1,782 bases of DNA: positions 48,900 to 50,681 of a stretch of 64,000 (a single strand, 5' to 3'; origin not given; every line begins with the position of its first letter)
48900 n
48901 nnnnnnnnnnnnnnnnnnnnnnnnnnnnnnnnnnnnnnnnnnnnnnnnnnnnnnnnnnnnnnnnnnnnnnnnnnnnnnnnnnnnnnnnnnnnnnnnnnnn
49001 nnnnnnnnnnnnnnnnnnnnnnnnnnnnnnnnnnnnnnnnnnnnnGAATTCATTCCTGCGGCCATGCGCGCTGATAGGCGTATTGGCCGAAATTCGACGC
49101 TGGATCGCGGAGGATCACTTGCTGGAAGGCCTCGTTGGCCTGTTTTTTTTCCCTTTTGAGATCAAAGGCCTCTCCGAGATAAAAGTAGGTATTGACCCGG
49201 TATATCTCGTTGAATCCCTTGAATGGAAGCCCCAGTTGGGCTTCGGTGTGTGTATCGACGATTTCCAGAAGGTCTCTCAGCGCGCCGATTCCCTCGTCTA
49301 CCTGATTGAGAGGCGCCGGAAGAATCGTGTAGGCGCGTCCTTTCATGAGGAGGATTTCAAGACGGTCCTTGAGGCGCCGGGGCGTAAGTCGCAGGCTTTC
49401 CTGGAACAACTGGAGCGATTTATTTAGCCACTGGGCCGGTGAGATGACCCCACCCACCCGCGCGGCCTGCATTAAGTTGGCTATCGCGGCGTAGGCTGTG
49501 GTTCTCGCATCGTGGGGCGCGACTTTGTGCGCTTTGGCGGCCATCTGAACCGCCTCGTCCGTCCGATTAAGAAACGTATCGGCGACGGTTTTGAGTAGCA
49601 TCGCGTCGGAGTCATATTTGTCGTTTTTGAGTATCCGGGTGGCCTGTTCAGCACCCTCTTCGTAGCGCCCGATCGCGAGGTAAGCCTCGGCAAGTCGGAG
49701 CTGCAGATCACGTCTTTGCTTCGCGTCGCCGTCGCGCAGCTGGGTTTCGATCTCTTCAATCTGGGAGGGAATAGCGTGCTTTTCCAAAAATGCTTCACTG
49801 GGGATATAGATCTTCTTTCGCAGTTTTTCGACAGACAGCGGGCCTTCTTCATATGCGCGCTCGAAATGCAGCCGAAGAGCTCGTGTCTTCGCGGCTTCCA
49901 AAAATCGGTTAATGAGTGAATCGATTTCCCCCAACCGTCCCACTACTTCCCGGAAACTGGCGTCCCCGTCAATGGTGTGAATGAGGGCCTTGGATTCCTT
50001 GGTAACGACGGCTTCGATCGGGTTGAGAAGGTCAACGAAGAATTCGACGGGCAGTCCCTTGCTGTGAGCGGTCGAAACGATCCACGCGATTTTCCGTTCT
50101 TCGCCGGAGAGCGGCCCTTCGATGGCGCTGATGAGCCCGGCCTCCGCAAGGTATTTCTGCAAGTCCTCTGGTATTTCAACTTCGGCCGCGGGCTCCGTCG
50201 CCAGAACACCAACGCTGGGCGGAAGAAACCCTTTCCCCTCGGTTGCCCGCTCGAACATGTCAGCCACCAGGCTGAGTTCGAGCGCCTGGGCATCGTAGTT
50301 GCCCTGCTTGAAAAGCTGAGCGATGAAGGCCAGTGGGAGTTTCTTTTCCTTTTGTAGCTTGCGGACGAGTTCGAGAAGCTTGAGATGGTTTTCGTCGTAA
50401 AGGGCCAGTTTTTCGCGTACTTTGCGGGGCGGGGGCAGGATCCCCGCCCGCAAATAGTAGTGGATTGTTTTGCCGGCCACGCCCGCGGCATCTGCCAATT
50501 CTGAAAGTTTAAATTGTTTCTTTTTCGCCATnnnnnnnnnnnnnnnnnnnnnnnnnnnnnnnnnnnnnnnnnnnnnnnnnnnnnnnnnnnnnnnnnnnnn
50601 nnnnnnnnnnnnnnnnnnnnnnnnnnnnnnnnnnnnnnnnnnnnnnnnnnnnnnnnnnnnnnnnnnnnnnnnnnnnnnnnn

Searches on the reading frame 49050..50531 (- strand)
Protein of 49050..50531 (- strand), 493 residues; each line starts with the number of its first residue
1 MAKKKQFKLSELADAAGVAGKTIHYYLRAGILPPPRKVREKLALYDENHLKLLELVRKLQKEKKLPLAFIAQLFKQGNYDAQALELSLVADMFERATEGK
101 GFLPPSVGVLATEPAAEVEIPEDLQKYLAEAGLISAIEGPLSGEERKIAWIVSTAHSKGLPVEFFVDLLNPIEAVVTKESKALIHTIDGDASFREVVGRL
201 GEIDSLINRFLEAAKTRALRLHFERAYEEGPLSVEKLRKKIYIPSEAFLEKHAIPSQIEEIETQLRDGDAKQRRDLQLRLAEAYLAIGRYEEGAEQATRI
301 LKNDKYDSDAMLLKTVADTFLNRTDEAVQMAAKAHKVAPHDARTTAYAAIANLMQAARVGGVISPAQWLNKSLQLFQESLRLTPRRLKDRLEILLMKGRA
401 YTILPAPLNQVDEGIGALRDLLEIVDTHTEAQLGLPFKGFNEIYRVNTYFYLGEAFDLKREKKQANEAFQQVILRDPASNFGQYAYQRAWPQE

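Call 5: search_protein_families(library=pfam, proteins=[window:49050-50531:-], max_evalue=0.01)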
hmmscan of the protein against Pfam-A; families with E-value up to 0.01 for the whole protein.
window:49050-50531:- (493 aa): 8 families
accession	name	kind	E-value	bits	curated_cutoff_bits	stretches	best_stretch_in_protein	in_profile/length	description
PF13411.12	MerR_1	-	1.3e-13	51.3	21.6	1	8-76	2-68/69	MerR HTH family regulatory protein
PF07719.23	TPR_2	-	4.7e-06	26.8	27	0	448-478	3-33/34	Tetratricopeptide repeat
PF00376.29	MerR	-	8.4e-06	26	28.2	1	10-37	3-30/38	MerR family regulatory protein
PF13174.12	TPR_6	-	6.4e-05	23.8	26.3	0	449-479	3-33/33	Tetratricopeptide repeat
PF13428.12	TPR_14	-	0.00012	22.8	23.5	1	275-313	2-40/44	Tetratricopeptide repeat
PF14561.12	TPR_20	-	0.0015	19.3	25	0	258-320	8-68/90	Tetratricopeptide repeat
PF00515.34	TPR_1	-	0.004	17.3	27.8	0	447-477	2-32/34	Tetratricopeptide repeat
PF13424.12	TPR_12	-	0.0055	17.3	30.1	0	277-338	6-75/77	Tetratricopeptide repeat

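Call 6: search_protein_families(library=ncbifam, proteins=[window:49050-50531:-], max_evalue=0.01)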
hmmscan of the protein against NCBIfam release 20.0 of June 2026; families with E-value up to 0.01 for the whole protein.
window:49050-50531:- (493 aa): 16 families
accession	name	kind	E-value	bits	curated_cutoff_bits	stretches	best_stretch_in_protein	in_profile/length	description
TIGR02051.1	MerR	equivalog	5.8e-07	29.8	150.85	1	9-75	2-67/124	mercury resistance transcriptional regulator MerR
TIGR02047.1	CadR-PbrR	equivalog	7.2e-07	29.3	151.45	1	8-74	2-67/127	Cd(II)/Pb(II)-responsive transcriptional regulator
TIGR02044.1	CueR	equivalog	2.8e-05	24.2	147.4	1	9-60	3-54/127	Cu(I)-responsive transcriptional regulator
NF041849.1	trans_regNmlR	equivalog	0.00021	21.3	175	1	10-61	4-55/117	stress response transcriptional regulator NmlR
TIGR02043.1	ZntR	equivalog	0.00052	20.2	167.95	1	7-74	2-68/131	Zn(2+)-responsive transcriptional regulator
TIGR02054.1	MerD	equivalog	0.00058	20.4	103.65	1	6-58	3-55/120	mercuric resistance transcriptional repressor MerD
NF007069.0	PRK09514.1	equivalog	0.0011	19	143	1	7-73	2-67/141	Zn(2+)-responsive transcriptional regulator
NF047375.1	HeatShock_HspR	equivalog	0.0016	18.4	105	1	6-75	3-71/92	heat shock protein transcriptional repressor HspR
NF010315.0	PRK13752.1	subfamily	0.0017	18.4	261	1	9-74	10-74/144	mercury resistance transcriptional regulator MerR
TIGR02917.1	PEP_TPR_lipo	equivalog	0.0017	16.3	312.2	1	280-356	335-411/899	XrtA/PEP-CTERM system TPR-repeat protein PrsT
NF050798.1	TF_FtsR_Actino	equivalog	0.0034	17.5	150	0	23-160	22-161/223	transcriptional regulator FtsR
NF047481.1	lipo_LIC12587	subfamily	0.0042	16.5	200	0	253-335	35-121/213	LIC12587 family lipoprotein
TIGR02795.1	tol_pal_ybgF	equivalog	0.0044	17.6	90.1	0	443-480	36-73/119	tol-pal system protein YbgF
NF033783.1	coreg_MerD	equivalog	0.0065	16.9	170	0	7-117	4-116/121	mercury resistance co-regulator MerD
NF040959.1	MamA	equivalog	0.0068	15.9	200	0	276-344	107-175/204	magnetosome protein MamA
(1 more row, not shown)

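Call 10: find_encoding_contigs(protein=window:49050-50531:-, flank=3000, max_places=6)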
Protein window:49050-50531:- (493 aa): 8 contigs read that carry it; 3 places shown.
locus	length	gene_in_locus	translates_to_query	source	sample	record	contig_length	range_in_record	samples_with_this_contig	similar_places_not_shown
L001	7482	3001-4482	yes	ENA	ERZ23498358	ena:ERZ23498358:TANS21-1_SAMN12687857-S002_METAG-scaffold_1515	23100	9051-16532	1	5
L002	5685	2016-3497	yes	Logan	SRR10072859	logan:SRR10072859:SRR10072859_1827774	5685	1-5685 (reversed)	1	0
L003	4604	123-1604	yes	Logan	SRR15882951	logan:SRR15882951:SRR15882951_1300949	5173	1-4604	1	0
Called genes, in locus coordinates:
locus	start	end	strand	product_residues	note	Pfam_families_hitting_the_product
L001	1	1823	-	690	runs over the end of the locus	PF03109:ABC1, PF27536:UbiB_helical (weak)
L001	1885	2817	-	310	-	PF11266:Ald_deCOase (weak)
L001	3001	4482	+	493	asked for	PF00376:MerR (faint), PF13411:MerR_1, PF07719:TPR_2 (faint)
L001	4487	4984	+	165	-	PF10698:DUF2505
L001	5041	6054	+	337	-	PF00753:Lactamase_B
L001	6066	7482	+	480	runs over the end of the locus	PF00512:HisKA, PF02518:HATPase_c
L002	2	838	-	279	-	?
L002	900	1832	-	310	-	PF11266:Ald_deCOase (weak)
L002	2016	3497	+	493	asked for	PF00376:MerR (faint), PF13411:MerR_1, PF07719:TPR_2 (faint)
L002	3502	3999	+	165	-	PF10698:DUF2505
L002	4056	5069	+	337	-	PF00753:Lactamase_B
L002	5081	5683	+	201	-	?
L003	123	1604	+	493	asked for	PF00376:MerR (faint), PF13411:MerR_1, PF07719:TPR_2 (faint)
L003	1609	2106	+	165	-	PF10698:DUF2505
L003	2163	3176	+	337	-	PF00753:Lactamase_B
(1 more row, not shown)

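Call 11: find_homologous_proteins(query=window:49050-50531:-, max_evalue=0.00001)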
Query window:49050-50531:- (493 aa): 21 proteins with E <= 0.00001 among 8000 candidates.
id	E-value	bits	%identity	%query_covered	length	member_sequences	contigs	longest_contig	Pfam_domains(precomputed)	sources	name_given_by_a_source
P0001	0.0e+0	1073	100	100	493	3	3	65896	PF00376.30,PF13411.13,PF07719.24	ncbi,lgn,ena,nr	ncbi:MAG: MerR family transcriptional regulator [Chrysiogenetes bacterium]|nr:MerR family transcript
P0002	1.3e-271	920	86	100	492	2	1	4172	PF13411.13,PF13428.13,PF07719.24,PF13174.13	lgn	-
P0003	5.2e-229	779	71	100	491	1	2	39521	PF14559.13,PF00376.30,PF13411.13,PF13432.13,PF13428.13,PF14561.13,PF07719.24,PF13174.13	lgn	-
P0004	1.2e-213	729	69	98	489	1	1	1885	PF14559.13,PF13411.13,PF13424.13,PF13428.13,PF07719.24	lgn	-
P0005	5.2e-211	720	66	99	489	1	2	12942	PF00376.30,PF13411.13,PF07719.24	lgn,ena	-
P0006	3.1e-201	688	65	99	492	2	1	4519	PF14559.13,PF00376.30,PF13411.13,PF13428.13,PF07719.24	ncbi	-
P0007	2.6e-193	661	62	99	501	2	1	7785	PF14559.13,PF00376.30,PF13411.13,PF00515.35,PF13428.13,PF13181.13,PF07719.24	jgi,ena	-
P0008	1.9e-189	649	62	99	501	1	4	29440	PF14559.13,PF00376.30,PF13411.13,PF00515.35,PF13424.13,PF13428.13,PF13181.13,PF07719.24,PF13174.13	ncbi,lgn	-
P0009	3.9e-182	625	60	98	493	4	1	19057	PF13411.13,PF23914.2,PF13176.13,PF13428.13,PF14559.13,PF17874.8,PF00515.35,PF13424.13,PF13432.13,PF13181.13,PF07719.24,PF13174.13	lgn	-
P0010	4.4e-177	608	59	98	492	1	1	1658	PF14559.13,PF13411.13,PF00515.35,PF13432.13,PF13428.13,PF13181.13,PF07719.24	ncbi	-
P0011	3.2e-128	447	43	98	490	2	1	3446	PF00376.30,PF13411.13,PF13181.13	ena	-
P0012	9.7e-125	435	45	99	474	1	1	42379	PF14559.13,PF13411.13,PF00515.35,PF13176.13,PF13428.13,PF07719.24,PF13174.13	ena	-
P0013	3.6e-118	414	43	98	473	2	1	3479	PF00376.30,PF13411.13,PF00515.35,PF07719.24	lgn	-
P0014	6.7e-117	410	42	98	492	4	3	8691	PF14559.13,PF00376.30,PF13411.13,PF12895.14,PF13432.13,PF13428.13,PF07719.24,PF13174.13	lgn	-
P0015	1.8e-115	405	42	98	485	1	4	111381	PF00376.30,PF13411.13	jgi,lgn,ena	-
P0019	2.1e-101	359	39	98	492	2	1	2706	PF14559.13,PF00376.30,PF13411.13,PF13432.13,PF13428.13,PF07719.24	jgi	-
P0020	1.8e-99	352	38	98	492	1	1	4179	PF00376.30,PF13411.13,PF13414.13,PF00515.35,PF13428.13,PF13181.13,PF07719.24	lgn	-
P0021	2.8e-48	183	28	97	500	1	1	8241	PF13411.13,PF00515.35,PF13428.13,PF07719.24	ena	-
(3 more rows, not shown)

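Call 13: find_related_loci(query=A1, collection=genome_contigs, flank=4000)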
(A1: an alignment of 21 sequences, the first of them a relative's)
Query A1 (493 aa) in genome_contigs; peptide patterns used: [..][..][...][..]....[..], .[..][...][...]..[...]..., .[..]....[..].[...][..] (x = any residue, [..] = any of these).
283 stretches matched a pattern; 6 encode a relative of the query (tblastn E <= 1e-3); 5 distinct loci.
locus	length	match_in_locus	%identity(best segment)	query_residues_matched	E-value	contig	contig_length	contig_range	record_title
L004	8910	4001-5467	65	1-488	0e+0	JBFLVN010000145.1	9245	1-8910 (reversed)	MAG: Bdellovibrionota bacterium isolate MAG007 MAG007_145, whole genome shotgun sequence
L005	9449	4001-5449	60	3-487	0e+0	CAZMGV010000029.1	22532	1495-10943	MAG TPA_asm: uncultured bacterium isolate binchicken_co199_84 genome assembly, contig: NODE_1757_length_22532_cov_23.744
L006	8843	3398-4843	43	5-488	5e-133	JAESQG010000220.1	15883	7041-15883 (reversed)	MAG: Pseudomonadales bacterium isolate NORP220 48940, whole genome shotgun sequence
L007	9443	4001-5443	42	6-488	1e-125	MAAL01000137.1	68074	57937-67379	Gammaproteobacteria bacterium 42_54_T18 BD02T18_scaffold_135, whole genome shotgun sequence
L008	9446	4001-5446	42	5-488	2e-129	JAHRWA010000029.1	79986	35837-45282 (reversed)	MAG: Pseudomonadales bacterium isolate DC_out160 k91_2136077, whole genome shotgun sequence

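Call 14: find_related_loci(query=A1, collection=metagenome_contigs, flank=4000)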
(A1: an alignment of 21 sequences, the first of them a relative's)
Query A1 (493 aa) in metagenome_contigs; peptide patterns used: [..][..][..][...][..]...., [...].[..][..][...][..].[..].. (x = any residue, [..] = any of these).
298 stretches matched a pattern; 5 encode a relative of the query (tblastn E <= 1e-3); 5 distinct loci.
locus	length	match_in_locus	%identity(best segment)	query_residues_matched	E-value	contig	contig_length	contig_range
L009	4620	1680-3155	82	1-492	0e+0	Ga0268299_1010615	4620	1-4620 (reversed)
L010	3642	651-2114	62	3-492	0e+0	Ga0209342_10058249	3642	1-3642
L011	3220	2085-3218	67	1-380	4e-179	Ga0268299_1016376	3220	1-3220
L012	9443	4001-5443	42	6-488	4e-126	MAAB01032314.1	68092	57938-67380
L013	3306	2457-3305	39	5-283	4e-63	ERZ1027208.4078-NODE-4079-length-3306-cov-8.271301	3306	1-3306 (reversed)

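Call 17: find_encoding_contigs(protein=P0003, flank=4000, max_places=3)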
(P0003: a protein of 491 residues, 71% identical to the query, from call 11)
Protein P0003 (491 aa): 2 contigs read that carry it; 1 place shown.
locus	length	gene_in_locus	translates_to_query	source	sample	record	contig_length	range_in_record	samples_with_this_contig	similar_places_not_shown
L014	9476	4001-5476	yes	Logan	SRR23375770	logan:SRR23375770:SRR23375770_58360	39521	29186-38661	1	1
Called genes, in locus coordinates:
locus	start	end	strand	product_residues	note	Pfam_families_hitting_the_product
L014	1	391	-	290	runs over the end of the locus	-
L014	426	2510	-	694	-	PF03109:ABC1, PF27536:UbiB_helical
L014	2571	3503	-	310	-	-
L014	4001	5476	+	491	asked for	PF00376:MerR (weak), PF13411:MerR_1, PF07719:TPR_2 (faint), PF13428:TPR_14 (faint), PF13432:TPR_16 (faint), PF14559:TPR_19 (faint), PF14561:TPR_20 (weak), PF13174:TPR_6 (faint)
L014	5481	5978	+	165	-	PF10698:DUF2505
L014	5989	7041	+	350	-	PF00753:Lactamase_B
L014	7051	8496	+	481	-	PF00512:HisKA, PF02518:HATPase_c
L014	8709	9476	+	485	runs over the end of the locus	PF03109:ABC1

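Call 18: find_encoding_contigs(protein=P0005, flank=4000, max_places=3)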
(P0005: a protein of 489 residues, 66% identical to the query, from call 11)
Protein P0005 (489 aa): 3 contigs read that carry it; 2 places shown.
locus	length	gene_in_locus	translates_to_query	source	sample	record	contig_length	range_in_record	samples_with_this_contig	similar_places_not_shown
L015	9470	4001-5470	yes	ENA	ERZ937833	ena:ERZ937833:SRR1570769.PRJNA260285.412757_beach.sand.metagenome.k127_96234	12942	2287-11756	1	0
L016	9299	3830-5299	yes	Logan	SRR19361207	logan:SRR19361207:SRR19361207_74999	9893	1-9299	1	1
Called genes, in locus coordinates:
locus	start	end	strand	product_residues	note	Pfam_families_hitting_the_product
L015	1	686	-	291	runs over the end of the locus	-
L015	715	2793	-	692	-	PF03109:ABC1, PF27536:UbiB_helical (weak)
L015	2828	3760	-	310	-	PF11266:Ald_deCOase (weak)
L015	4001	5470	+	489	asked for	PF00376:MerR (weak), PF13411:MerR_1, PF07719:TPR_2 (faint)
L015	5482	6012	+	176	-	PF10698:DUF2505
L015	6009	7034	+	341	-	PF00753:Lactamase_B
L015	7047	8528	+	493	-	PF00512:HisKA, PF02518:HATPase_c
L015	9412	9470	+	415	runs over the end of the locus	?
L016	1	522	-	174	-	?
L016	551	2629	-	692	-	PF03109:ABC1, PF27536:UbiB_helical (weak)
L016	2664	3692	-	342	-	PF11266:Ald_deCOase (weak)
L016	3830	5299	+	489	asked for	PF00376:MerR (weak), PF13411:MerR_1, PF07719:TPR_2 (faint)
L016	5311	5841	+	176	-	PF10698:DUF2505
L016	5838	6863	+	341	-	PF00753:Lactamase_B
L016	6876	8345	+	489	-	PF00512:HisKA, PF02518:HATPase_c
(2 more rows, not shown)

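Call 19: find_encoding_contigs(protein=P0008, flank=4000, max_places=3)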
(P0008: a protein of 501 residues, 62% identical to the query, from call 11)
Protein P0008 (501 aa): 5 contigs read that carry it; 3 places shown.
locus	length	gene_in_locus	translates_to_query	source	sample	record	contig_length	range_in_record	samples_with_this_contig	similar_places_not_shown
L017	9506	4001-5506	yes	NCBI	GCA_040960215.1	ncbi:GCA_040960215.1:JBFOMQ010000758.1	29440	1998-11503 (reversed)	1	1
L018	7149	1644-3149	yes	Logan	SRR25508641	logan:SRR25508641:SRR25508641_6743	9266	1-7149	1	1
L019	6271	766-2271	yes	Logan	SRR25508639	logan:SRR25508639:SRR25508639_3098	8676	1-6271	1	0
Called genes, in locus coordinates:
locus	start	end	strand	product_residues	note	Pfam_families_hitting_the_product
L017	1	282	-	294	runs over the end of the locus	PF16881:LIAS_N, PF04055:Radical_SAM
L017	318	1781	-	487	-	PF01103:Omp85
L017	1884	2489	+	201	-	PF02798:GST_N, PF13417:GST_N_3, PF13409:GST_N_2, PF00043:GST_C, PF14497:GST_C_3 (faint), PF13410:GST_C_2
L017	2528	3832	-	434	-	-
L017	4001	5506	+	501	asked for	PF00376:MerR (faint), PF13411:MerR_1, PF13428:TPR_14 (faint), PF13424:TPR_12 (faint), PF14559:TPR_19 (faint), PF00515:TPR_1 (faint), PF07719:TPR_2 (faint), PF13174:TPR_6 (faint), +1 more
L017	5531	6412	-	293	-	PF00892:EamA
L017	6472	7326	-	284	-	-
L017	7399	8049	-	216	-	-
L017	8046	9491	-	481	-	-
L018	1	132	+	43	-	?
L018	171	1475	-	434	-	-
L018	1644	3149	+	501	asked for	PF00376:MerR (faint), PF13411:MerR_1, PF13428:TPR_14 (faint), PF13424:TPR_12 (faint), PF14559:TPR_19 (faint), PF00515:TPR_1 (faint), PF07719:TPR_2 (faint), PF13174:TPR_6 (faint), +1 more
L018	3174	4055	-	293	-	PF00892:EamA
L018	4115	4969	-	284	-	-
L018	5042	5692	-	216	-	-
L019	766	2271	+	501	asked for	PF00376:MerR (faint), PF13411:MerR_1, PF13428:TPR_14 (faint), PF13424:TPR_12 (faint), PF14559:TPR_19 (faint), PF00515:TPR_1 (faint), PF07719:TPR_2 (faint), PF13174:TPR_6 (faint), +1 more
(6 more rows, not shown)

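Call 20: find_encoding_contigs(protein=P0012, flank=4000, max_places=2)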
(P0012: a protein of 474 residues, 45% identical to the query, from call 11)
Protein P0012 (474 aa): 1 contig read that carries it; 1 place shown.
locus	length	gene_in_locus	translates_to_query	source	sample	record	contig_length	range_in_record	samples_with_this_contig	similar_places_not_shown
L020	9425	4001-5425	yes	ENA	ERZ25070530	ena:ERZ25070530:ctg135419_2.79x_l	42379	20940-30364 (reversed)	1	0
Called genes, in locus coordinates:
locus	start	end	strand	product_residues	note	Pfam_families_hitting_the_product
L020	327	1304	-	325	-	PF16697:Yop-YscD_cpl, PF00498:FHA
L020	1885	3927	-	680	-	PF12228:DUF3604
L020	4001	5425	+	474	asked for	PF13411:MerR_1, PF13428:TPR_14 (faint), PF13176:TPR_7 (faint), PF14559:TPR_19 (faint), PF00515:TPR_1 (faint), PF07719:TPR_2 (faint), PF13174:TPR_6 (faint)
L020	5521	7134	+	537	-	PF00743:FMO-like (faint), PF07992:Pyr_redox_2, PF13450:NAD_binding_8, PF13738:Pyr_redox_3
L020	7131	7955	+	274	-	PF00106:adh_short, PF01370:Epimerase (weak), PF08659:KR, PF13561:adh_short_C2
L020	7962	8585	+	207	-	PF13489:Methyltransf_23, PF01209:Ubie_methyltran, PF13649:Methyltransf_25, PF08241:Methyltransf_11, PF08242:Methyltransf_12, PF13847:Methyltransf_31 (weak)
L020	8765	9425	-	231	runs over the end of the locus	-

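Call 21: find_encoding_contigs(protein=P0013, flank=4000, max_places=2)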
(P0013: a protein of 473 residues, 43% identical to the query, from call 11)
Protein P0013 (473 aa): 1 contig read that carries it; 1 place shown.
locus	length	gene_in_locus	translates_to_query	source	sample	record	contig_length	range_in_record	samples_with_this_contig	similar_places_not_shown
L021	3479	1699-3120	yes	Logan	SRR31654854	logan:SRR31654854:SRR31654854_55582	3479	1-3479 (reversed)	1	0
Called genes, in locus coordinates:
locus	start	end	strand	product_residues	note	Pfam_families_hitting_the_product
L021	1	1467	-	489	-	?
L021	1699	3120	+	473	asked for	PF00376:MerR (weak), PF13411:MerR_1, PF00515:TPR_1 (faint), PF07719:TPR_2 (faint)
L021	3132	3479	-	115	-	?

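Call 22: find_encoding_contigs(protein=P0020, flank=4000, max_places=2)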
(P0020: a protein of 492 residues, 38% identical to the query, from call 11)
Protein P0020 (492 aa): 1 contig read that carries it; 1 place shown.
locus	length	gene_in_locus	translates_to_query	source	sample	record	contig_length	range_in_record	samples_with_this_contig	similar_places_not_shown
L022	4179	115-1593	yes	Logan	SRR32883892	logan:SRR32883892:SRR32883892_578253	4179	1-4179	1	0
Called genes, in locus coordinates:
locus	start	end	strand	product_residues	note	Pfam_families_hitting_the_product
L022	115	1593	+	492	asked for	PF00376:MerR (weak), PF13411:MerR_1, PF13428:TPR_14 (faint), PF13414:TPR_11 (faint), PF00515:TPR_1 (faint), PF07719:TPR_2 (faint), PF13181:TPR_8 (faint)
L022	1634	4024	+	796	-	PF03176:MMPL, PF02460:Patched (faint), PF12349:Sterol-sensing (faint), PF03176:MMPL (weak)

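Call 23: find_encoding_contigs(protein=P0021, flank=4000, max_places=2)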
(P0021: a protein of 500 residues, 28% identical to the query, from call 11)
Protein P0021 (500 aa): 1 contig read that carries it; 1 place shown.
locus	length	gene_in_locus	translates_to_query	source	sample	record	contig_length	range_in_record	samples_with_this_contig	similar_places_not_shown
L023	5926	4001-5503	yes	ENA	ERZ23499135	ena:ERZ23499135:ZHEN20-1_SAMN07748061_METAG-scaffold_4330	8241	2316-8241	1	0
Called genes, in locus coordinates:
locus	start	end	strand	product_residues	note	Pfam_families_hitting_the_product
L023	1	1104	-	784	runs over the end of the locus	PF07715:Plug, PF00593:TonB_dep_Rec_b-barrel, PF25183:OMP_b-brl_4 (weak)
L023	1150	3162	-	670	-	PF12228:DUF3604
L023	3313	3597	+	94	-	-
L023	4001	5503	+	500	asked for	PF13411:MerR_1, PF00515:TPR_1 (faint), PF13428:TPR_14 (faint), PF07719:TPR_2 (weak)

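Call 45: search_protein_representatives(alignment_id=A1)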
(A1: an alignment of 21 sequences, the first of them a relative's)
Query: 21 sequences, 488 profile positions. Proteins with E-value up to 0.001 (for the whole library): 22964; up to 1e-10: 1779; up to 1e-30: 57. The best 150 are listed.
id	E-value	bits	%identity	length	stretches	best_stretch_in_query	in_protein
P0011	4.6e-211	718.3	-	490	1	3-488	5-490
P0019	6.6e-190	648.5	-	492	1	3-488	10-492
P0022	1.7e-183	627.4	-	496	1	2-487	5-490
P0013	1.7e-181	620.8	-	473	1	7-488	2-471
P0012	1.1e-174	598.4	-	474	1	5-487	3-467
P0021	1.2e-158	545.5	-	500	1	4-488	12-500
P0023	6.4e-103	361.6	-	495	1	5-487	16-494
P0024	2.3e-101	356.5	-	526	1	5-488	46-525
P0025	1.2e-97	344.3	-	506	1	5-486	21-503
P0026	4.0e-97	342.5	-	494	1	4-487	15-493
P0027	1.4e-95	337.4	-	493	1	5-487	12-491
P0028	7.0e-92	325.2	-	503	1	6-487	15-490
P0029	1.1e-87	311.4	-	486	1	4-486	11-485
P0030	8.0e-87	308.6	-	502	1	4-485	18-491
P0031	7.1e-80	285.7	-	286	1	3-279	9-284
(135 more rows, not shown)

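Call 46: predict_structure(alignment_id=A1)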
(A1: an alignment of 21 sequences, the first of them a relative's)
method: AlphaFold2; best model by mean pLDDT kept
length: 493 residues; sequences in the alignment: 21
mean_pLDDT: 81.7   pTM: 0.61
mean pLDDT of the five models: 81.7, 80.0, 79.7, 78.9, 77.0
residues with pLDDT >= 90: 188; 70-90: 212; 50-70: 61; < 50: 32
segments of 3 or more residues with pLDDT < 50: 1-3, 89-114
pLDDT, mean of each block of 10 residues (from residue 1): 68 86 87 78 81 84 70 77 61 40 37 55 88 84 82 81 85 82 73 72 78 72 61 65 94 97 89 92 96 97 95 95 91 94 94 76 65 88 92 92 70 92 96 94 96 90 95 95 90 55
secondary structure, 60 per line:
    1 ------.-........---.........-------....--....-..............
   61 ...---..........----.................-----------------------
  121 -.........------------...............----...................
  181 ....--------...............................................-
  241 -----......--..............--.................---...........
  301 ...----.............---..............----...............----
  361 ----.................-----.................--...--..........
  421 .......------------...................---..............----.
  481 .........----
elements in order: H9-16 H20-28 E36-39 E42-45 H47-63 H67-76 H81-97 H122-130 H143-157 H162-184 H193-239 H246-251 H254-267 H270-286 H290-303 H308-320 H324-337 H342-356 H365-381 H387-403 H411-427 H440-458 H462-475 H480-489
